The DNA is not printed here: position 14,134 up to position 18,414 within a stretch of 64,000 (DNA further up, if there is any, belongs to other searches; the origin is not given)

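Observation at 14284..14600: Variant T9SS C-terminal domain (VVPNPYY … W … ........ … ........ … GK(I/L)AVF) restricted to the three largest paralogous cargo proteins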

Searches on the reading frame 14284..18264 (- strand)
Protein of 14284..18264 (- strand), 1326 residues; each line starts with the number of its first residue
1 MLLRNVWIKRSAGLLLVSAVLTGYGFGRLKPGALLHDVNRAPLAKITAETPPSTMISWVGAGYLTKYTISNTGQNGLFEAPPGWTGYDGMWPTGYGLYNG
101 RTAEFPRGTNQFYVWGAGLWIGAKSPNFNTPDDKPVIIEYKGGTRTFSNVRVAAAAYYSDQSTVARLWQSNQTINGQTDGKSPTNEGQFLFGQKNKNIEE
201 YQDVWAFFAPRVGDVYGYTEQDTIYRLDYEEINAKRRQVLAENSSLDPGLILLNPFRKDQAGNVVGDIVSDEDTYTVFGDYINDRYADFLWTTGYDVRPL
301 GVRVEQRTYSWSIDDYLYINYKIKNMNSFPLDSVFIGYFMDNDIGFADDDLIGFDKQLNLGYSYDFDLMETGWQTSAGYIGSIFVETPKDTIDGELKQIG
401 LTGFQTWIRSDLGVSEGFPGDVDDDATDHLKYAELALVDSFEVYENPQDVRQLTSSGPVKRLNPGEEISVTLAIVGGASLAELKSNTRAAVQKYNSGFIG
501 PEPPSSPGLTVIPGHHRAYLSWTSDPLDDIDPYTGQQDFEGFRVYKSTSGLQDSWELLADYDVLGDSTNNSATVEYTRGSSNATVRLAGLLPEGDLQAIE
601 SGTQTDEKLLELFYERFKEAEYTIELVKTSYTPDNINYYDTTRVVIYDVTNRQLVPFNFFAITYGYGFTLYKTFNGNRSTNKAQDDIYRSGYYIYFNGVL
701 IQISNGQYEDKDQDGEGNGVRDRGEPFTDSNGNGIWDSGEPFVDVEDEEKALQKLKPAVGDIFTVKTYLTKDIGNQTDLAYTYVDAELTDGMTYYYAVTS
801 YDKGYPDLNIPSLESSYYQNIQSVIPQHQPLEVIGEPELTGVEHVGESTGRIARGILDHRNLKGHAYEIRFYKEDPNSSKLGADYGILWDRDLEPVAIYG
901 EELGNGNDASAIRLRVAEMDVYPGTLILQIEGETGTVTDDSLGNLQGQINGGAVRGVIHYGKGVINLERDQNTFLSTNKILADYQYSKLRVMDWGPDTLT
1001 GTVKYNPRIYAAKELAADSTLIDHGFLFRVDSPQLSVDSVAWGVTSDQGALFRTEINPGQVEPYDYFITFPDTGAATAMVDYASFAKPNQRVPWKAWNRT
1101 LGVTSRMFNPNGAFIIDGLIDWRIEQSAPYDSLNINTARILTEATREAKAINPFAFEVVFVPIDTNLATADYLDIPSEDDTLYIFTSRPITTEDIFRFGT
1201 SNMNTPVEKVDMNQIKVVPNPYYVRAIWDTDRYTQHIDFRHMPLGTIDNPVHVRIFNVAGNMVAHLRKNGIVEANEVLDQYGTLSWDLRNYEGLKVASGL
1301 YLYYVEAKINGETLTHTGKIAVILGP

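Call 8: search_protein_families(library=ncbifam, max_evalue=0.01, proteins=[window:14284-18264:-])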
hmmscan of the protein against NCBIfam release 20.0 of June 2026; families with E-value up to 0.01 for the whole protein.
window:14284-18264:- (1326 aa): 1 family
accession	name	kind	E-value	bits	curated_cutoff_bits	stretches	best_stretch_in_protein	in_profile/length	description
NF052228.1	T9SS_PorZ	equivalog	7.3e-06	24.7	260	1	1248-1323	694-756/757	type IX secretion system anionic LPS delivery protein PorZ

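Call 10: search_protein_families(library=pfam, max_evalue=0.01, proteins=[window:14284-18264:-])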
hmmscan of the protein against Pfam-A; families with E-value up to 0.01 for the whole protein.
window:14284-18264:- (1326 aa): 0 families
